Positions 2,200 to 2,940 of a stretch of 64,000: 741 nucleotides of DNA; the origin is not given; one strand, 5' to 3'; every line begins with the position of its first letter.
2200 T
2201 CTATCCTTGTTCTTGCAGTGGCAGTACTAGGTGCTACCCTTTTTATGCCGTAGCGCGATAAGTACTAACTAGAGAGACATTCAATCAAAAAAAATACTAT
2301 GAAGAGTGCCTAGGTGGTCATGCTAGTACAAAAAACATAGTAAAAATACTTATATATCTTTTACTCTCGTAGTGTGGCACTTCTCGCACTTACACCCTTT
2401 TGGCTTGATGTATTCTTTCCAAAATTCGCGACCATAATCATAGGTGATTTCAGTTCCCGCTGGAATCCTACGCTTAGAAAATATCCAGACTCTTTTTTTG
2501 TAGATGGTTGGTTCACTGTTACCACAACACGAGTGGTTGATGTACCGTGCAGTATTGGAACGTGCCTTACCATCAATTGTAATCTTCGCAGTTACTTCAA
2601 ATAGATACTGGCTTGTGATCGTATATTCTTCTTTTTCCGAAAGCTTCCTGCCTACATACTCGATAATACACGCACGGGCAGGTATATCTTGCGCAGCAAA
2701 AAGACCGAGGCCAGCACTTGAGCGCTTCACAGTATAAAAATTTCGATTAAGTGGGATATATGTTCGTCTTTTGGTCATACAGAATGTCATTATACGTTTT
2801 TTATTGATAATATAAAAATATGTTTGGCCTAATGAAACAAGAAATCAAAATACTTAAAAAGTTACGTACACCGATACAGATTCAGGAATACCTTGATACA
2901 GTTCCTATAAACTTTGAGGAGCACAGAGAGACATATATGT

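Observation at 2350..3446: Divergent gene pair: SET-domain methyltransferase and papain-like (C39-type) cysteine peptidase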

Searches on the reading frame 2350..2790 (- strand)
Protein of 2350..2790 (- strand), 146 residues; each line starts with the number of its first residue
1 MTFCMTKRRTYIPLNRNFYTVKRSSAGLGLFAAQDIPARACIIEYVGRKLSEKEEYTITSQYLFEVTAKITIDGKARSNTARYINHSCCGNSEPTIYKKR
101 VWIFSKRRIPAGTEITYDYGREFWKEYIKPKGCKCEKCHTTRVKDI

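Call 3: search_protein_families(library=pfam, proteins=[window:2350-2790:-], max_evalue=1)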
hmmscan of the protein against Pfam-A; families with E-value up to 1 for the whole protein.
window:2350-2790:- (146 aa): 1 family
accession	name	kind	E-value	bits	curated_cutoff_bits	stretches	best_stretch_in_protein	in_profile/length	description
PF00856.33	SET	-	3.2e-20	72.9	22.4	1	27-120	1-105/105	SET domain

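Call 4: search_protein_families(library=ncbifam, proteins=[window:2350-2790:-], max_evalue=1)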
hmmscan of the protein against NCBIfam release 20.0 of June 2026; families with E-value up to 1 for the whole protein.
window:2350-2790:- (146 aa): 1 family
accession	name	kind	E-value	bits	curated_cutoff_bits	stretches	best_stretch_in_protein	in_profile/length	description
NF043024.1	T4SS_AnkI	equivalog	8.1e-10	38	550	1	23-120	31-140/439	Dot/Icm T4SS effector AnkI/LegAS4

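Call 7: search_solved_structures(query=window:2353-2790:-, max_evalue=0.001, show_alignments=2)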
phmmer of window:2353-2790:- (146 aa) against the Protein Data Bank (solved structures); distinct sequences matched with E-value up to 0.001: 100 (the best 60 are shown).
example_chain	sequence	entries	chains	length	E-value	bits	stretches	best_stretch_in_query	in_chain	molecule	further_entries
4z4p_A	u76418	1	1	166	1.6e-16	63.8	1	9-133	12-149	Histone-lysine N-methyltransferase 2D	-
9yl3_K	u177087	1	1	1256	5.1e-15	58.9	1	9-133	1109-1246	[histone H3]-lysine(4) N-methyltransferase,Histone-lysine N-methyltransferase 2D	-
9yle_K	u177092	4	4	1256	5.1e-15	58.9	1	9-133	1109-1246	[histone H3]-lysine(4) N-methyltransferase,Histone-lysine N-methyltransferase 2D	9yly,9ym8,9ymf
5f59_A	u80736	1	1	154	4.2e-14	56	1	15-135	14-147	Histone-lysine N-methyltransferase 2C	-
5f6k_C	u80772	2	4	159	4.5e-14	55.9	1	15-135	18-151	Histone-lysine N-methyltransferase 2C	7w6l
6kiw_K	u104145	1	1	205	8.6e-14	55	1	14-135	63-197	Histone-lysine N-methyltransferase 2C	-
3fpd_A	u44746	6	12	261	2.2e-12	50.4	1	22-136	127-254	Histone-lysine N-methyltransferase, H3 lysine-9 specific 5 | Histone-lysine N-methyltransferase EHMT1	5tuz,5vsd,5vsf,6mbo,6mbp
9ykr_A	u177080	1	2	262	2.2e-12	50.4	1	22-136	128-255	Histone-lysine N-methyltransferase EHMT1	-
2igq_A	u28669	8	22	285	2.8e-12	50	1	22-136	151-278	euchromatic histone methyltransferase 1 | Histone-lysine N-methyltransferase, H3 lysine-9 specific 5 | Histone-lysine N-methyltransferase EHMT1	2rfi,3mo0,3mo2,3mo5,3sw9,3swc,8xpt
3hna_A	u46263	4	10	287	2.9e-12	50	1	22-136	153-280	Histone-lysine N-methyltransferase, H3 lysine-9 specific 5 | Histone-lysine N-methyltransferase EHMT1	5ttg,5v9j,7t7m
7w67_C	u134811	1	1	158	9.6e-12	48.3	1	25-139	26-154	Histone-lysine N-methyltransferase 2A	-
7w6a_C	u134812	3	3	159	9.7e-12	48.3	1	25-139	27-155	Histone-lysine N-methyltransferase 2A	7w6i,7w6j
6bx3_E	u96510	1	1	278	1.1e-11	48.1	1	26-135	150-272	Histone-lysine N-methyltransferase, H3 lysine-4 specific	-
5tuy_A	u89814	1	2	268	1.2e-11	48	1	22-139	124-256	Histone-lysine N-methyltransferase EHMT2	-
5jhn_A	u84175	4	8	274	1.2e-11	48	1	22-139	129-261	Histone-lysine N-methyltransferase EHMT2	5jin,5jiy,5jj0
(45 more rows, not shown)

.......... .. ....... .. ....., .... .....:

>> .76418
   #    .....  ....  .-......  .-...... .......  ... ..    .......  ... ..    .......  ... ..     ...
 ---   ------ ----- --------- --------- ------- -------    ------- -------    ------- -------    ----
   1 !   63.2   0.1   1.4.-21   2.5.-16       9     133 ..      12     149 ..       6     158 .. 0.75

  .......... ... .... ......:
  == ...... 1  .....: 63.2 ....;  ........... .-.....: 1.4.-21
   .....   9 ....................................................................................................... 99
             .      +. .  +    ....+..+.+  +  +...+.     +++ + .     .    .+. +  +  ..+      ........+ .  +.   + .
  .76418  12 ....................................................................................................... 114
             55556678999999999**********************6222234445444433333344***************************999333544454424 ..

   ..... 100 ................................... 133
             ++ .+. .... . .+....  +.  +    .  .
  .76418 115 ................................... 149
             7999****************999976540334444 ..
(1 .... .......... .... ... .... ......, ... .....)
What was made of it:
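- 2350..2790 (-): Stand-alone SET + post-SET protein lysine methyltransferase gene. The longest ORF is 146 aa. The probable true start is the ATG at 2778 (M5), giving 142 aa. Pfam SET 72.9 bits against a cut-off of 22.4 (call 3). phmmer against PDB finds MLL4/KMT2D SET at E=1.6e-16 (call 7).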

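Call 23: find_homologous_proteins(query=window:2353-2790:-, max_evalue=0.001)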
Query window:2353-2790:- (146 aa): 3033 proteins with E <= 0.001 among 3041 candidates; the best 120 are listed.
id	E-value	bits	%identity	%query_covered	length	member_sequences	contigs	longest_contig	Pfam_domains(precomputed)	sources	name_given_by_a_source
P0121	2.3e-80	286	100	86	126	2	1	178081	PF00856.34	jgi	jgi:hypothetical protein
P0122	9.9e-72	258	82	95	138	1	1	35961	PF00856.34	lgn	-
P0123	9.9e-67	241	79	92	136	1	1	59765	PF00856.34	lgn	-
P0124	3.3e-65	236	78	92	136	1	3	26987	PF00856.34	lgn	-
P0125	1.1e-61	225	75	90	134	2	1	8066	PF00856.34,PF21549.3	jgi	jgi:SET domain-containing protein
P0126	1.4e-59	218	75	90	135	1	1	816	PF00856.34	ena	-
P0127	6.5e-58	213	69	92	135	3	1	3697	PF00856.34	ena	-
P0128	1.3e-50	189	62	90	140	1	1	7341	PF00856.34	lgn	-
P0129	4.9e-50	187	65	91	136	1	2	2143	PF00856.34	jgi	jgi:uncharacterized protein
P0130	8.0e-50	186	66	92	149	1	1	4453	PF00856.34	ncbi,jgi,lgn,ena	jgi:SET domain-containing protein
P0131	9.0e-50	186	62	90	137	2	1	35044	PF00856.34,PF21549.3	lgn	-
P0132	9.5e-50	186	63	92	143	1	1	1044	PF00856.34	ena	-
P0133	1.7e-49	185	61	93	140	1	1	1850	PF00856.34,PF21549.3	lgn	-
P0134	1.8e-49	185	63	93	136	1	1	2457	PF00856.34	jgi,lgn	-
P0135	2.1e-49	185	63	92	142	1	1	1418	PF00856.34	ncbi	-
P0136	4.5e-49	184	63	84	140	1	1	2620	PF00856.34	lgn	-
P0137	4.6e-49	184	67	82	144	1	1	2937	PF00856.34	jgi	jgi:SET domain-containing protein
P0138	5.5e-49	184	62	95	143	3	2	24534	PF00856.34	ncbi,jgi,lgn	-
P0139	7.8e-49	183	60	95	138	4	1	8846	PF00856.34,PF21549.3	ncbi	-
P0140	1.0e-48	183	68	85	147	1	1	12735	PF00856.34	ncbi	-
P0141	1.1e-48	183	66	86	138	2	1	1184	PF00856.34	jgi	jgi:SET domain-containing protein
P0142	1.2e-48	183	63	92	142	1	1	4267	PF00856.34,PF21549.3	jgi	jgi:SET domain-containing protein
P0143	1.3e-48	183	65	84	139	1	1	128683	PF00856.34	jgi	jgi:SET domain-containing protein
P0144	1.4e-48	183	66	92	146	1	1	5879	PF00856.34,PF21549.3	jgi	jgi:uncharacterized protein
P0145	1.4e-48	182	66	84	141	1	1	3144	PF00856.34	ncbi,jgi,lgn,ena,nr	ncbi:MAG TPA: SET domain-containing protein [Candidatus Paceibacterota bacterium]|nr:SET domain-cont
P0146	2.0e-48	182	66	92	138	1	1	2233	PF00856.34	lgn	-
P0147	2.0e-48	182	59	95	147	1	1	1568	PF00856.34,PF21549.3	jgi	jgi:SET domain-containing protein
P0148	2.3e-48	182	65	85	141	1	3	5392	PF00856.34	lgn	-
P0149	2.7e-48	182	63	92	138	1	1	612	PF00856.34,PF21549.3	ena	-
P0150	2.8e-48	181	61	93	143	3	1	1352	PF00856.34,PF21549.3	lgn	-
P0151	3.2e-48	181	61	94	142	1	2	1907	PF00856.34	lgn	-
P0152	3.3e-48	181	68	82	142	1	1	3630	PF00856.34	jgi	jgi:SET domain-containing protein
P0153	3.3e-48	181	63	93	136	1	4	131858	PF00856.34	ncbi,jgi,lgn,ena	ncbi:MAG: SET domain-containing protein [Candidatus Paceibacterota bacterium]|jgi:hypothetical prote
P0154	4.3e-48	181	67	82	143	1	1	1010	PF00856.34,PF21549.3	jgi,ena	-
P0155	4.5e-48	181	61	92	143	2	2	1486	PF00856.34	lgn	-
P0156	5.4e-48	181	61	90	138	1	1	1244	PF00856.34,PF21549.3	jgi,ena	-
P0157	5.7e-48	180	60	95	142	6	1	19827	PF00856.34,PF21549.3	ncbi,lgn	-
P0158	6.7e-48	180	59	96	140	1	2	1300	PF00856.34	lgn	-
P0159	7.0e-48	180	66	81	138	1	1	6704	PF00856.34,PF21549.3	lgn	-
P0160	8.6e-48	180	61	94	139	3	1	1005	PF00856.34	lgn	-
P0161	8.6e-48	180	73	81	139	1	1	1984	PF00856.34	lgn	-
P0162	9.1e-48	180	67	81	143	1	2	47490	PF00856.34,PF21549.3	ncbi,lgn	-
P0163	1.0e-47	180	63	90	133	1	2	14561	PF00856.34,PF21549.3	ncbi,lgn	-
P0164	1.1e-47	180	68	81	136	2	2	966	PF00856.34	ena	-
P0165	1.2e-47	179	63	90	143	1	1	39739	PF00856.34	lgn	-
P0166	1.4e-47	179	64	90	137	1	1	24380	PF00856.34,PF21549.3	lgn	-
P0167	1.6e-47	179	60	92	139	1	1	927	PF00856.34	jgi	jgi:SET domain-containing protein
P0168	1.7e-47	179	61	90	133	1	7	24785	PF00856.34,PF21549.3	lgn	-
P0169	2.0e-47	179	65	85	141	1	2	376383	PF00856.34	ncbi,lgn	-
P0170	2.0e-47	179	61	90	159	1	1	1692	PF00856.34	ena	-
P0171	2.3e-47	179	65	81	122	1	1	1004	PF00856.34,PF21549.3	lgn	-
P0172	2.6e-47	178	61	92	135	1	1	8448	PF00856.34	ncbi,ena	-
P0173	2.7e-47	178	64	84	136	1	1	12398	PF00856.34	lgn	-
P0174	3.2e-47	178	62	88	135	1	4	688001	PF00856.34,PF21549.3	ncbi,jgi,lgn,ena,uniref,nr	ncbi:MAG: hypothetical protein A2571_03605 [Candidatus Vogelbacteria bacterium RIFOXYD1_FULL_44_32]|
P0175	3.5e-47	178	68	81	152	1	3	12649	PF00856.34,PF21549.3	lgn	-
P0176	3.6e-47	178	62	90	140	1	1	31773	PF00856.34,PF21549.3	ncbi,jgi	ncbi:MAG: hypothetical protein RJB39_394 [Candidatus Parcubacteria bacterium]|jgi:SET domain-contain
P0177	6.0e-47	177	61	96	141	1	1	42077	PF00856.34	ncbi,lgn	-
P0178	6.1e-47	177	62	86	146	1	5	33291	PF00856.34,PF21549.3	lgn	-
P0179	6.2e-47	177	63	92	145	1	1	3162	PF00856.34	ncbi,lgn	-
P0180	6.3e-47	177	59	95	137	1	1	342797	PF00856.34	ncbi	-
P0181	6.9e-47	177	66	82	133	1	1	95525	PF00856.34,PF21549.3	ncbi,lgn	-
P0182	7.2e-47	177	65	81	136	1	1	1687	PF00856.34,PF21549.3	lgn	-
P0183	8.4e-47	177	63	85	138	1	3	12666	PF00856.34,PF21549.3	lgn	-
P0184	8.4e-47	177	62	87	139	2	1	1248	PF00856.34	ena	-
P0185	8.6e-47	177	58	98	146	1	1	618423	PF00856.34,PF21549.3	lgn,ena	-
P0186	9.1e-47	177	62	90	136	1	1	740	PF00856.34,PF21549.3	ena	-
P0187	1.1e-46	176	60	92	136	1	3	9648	PF00856.34,PF21549.3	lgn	-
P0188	1.2e-46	176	65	82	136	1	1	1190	PF00856.34,PF21549.3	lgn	-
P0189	1.3e-46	176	65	85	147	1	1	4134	PF00856.34,PF21549.3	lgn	-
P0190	1.3e-46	176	62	92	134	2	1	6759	PF00856.34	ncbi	-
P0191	1.4e-46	176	58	95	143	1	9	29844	PF00856.34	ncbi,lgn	ncbi:MAG TPA: SET domain-containing protein [Candidatus Paceibacterota bacterium]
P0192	1.4e-46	176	60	93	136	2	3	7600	PF00856.34,PF21549.3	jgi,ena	-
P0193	1.6e-46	176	60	94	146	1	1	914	PF00856.34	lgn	-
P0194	1.6e-46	176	66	81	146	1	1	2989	PF00856.34,PF21549.3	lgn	-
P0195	1.8e-46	176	60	92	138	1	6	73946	PF00856.34,PF21549.3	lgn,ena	-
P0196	1.9e-46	176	66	82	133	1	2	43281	PF00856.34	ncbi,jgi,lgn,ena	ncbi:MAG: SET domain-containing protein [Candidatus Paceibacterota bacterium]|jgi:hypothetical prote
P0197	2.0e-46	175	64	85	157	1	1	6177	PF00856.34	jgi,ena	jgi:SET domain-containing protein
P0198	2.0e-46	175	65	84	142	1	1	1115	PF00856.34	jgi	jgi:hypothetical protein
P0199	2.3e-46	175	60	92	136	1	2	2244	PF00856.34,PF21549.3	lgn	-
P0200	2.6e-46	175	59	92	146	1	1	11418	PF00856.34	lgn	-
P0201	3.2e-46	175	61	92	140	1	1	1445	PF00856.34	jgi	jgi:uncharacterized protein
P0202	3.3e-46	175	59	95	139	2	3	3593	PF00856.34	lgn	-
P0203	3.3e-46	175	62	83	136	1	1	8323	PF00856.34,PF21549.3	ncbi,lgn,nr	ncbi:MAG: uncharacterized protein QG665_246 [Patescibacteria group bacterium]|nr:uncharacterized pro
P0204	4.2e-46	174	67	82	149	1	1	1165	PF00856.34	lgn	-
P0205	4.6e-46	174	64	88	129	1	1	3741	PF00856.34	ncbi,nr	ncbi:MAG: SET domain-containing protein, partial [Candidatus Vogelbacteria bacterium]|nr:SET domain-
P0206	4.6e-46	174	64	86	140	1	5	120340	PF00856.34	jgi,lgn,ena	jgi:hypothetical protein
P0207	4.8e-46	174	60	93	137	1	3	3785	PF00856.34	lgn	-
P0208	5.1e-46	174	61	92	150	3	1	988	PF00856.34,PF21549.3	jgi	-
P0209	5.3e-46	174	59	94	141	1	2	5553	PF00856.34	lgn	-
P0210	5.3e-46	174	60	92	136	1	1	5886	PF00856.34,PF21549.3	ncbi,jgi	ncbi:MAG: hypothetical protein RLY57_44 [Candidatus Parcubacteria bacterium]|jgi:SET domain-containi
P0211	5.4e-46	174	60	92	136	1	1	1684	PF00856.34,PF21549.3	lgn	-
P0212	5.6e-46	174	58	89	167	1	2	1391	PF00856.34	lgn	-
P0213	5.9e-46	174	59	92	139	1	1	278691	PF00856.34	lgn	-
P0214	6.5e-46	174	67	81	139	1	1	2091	PF00856.34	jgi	jgi:uncharacterized protein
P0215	7.2e-46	174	62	85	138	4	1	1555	PF00856.34,PF21549.3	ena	-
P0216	7.5e-46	174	67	81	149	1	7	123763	PF00856.34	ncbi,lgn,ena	-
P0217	1.0e-45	173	59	95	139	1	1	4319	PF00856.34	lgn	-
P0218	1.1e-45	173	62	90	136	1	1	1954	PF00856.34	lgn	-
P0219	1.1e-45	173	64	85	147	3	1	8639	PF00856.34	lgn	-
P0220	1.3e-45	173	60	92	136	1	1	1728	PF00856.34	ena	-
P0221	1.4e-45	173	63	84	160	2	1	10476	PF00856.34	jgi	-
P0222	1.5e-45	173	65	81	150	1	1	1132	PF00856.34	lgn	-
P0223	1.6e-45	173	65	82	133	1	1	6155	PF00856.34,PF21549.3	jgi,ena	-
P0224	1.9e-45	172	57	92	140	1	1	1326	PF00856.34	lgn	-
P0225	2.5e-45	172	60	92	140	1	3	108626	PF00856.34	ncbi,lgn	-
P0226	2.5e-45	172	58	93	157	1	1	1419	PF00856.34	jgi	jgi:hypothetical protein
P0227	2.6e-45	172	54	95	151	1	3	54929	PF00856.34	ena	-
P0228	2.7e-45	172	61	84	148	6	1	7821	PF00856.34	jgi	-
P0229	2.8e-45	172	58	92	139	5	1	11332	PF00856.34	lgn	-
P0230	3.1e-45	172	67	81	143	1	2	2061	PF00856.34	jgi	jgi:uncharacterized protein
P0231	3.6e-45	171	61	85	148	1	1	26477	PF00856.34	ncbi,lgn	-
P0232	3.7e-45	171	56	93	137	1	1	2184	PF00856.34,PF21549.3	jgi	jgi:uncharacterized protein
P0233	4.1e-45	171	63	81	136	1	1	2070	PF00856.34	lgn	-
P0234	4.3e-45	171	64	82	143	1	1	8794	PF00856.34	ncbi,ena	-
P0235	4.6e-45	171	64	81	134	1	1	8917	PF00856.34,PF21549.3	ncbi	-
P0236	4.9e-45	171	64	82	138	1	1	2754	PF00856.34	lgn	-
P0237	5.1e-45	171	63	84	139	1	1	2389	PF00856.34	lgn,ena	-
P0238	5.8e-45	171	64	81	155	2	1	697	PF00856.34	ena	-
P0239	6.3e-45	171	61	82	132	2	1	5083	PF00856.34,PF21549.3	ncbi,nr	ncbi:MAG: SET domain-containing protein [Candidatus Vogelbacteria bacterium]|nr:SET domain-containin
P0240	6.3e-45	171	59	90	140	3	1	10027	PF00856.34,PF21549.3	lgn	-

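Call 26: find_related_loci(query=A2, collection=metagenome_contigs, flank=5000)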
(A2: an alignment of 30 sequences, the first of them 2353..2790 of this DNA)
Query A2 (146 aa) in metagenome_contigs; peptide patterns used: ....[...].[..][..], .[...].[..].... (x = any residue, [..] = any of these).
600 stretches matched a pattern (row limit reached: there are more); 580 encode a relative of the query (tblastn E <= 1e-3); the best 80 are kept; 80 distinct loci.
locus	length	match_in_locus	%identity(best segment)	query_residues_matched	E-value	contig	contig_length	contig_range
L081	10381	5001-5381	62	11-138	2e-50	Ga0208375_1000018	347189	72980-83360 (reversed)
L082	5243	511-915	59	3-138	7e-50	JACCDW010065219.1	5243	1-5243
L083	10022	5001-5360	64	21-140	2e-48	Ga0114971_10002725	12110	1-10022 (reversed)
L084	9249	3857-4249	57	7-138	1e-46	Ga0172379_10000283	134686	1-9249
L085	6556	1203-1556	61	21-138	1e-46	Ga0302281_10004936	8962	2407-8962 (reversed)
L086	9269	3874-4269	59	8-138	4e-45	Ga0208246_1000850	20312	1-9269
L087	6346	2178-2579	58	2-138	9e-45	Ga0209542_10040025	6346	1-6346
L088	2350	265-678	53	5-142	2e-44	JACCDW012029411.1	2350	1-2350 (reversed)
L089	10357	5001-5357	61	21-139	2e-44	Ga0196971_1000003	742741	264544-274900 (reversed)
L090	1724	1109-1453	63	21-135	2e-43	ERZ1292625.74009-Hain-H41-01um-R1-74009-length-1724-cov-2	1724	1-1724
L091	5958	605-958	58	20-137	5e-43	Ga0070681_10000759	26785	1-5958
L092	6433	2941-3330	53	8-138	1e-42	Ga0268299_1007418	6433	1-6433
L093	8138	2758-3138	54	20-146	3e-42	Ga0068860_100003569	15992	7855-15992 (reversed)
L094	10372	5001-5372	55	17-140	2e-42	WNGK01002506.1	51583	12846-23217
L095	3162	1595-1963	56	20-142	7e-42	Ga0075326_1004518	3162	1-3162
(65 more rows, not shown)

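Call 39: predict_structure(alignment_id=A2)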
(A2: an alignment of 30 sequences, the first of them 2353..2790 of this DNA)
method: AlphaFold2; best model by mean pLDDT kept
length: 146 residues; sequences in the alignment: 30
mean_pLDDT: 70.7   pTM: 0.65
mean pLDDT of the five models: 70.7, 67.0, 66.9, 63.0, 61.4
residues with pLDDT >= 90: 23; 70-90: 58; 50-70: 39; < 50: 26
segments of 3 or more residues with pLDDT < 50: 1-5, 59-62, 65-70, 73-81
pLDDT, mean of each block of 10 residues (from residue 1): 54 88 81 93 73 56 47 44 72 81 90 83 68 71 52
secondary structure, 60 per line:
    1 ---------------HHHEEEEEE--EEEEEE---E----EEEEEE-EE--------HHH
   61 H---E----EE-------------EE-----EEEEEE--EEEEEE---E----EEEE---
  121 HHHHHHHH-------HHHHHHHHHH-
elements in order: E19-24 E27-32 E41-46 H58-61 E92-97 E100-105 E114-117 H121-128 H136-145
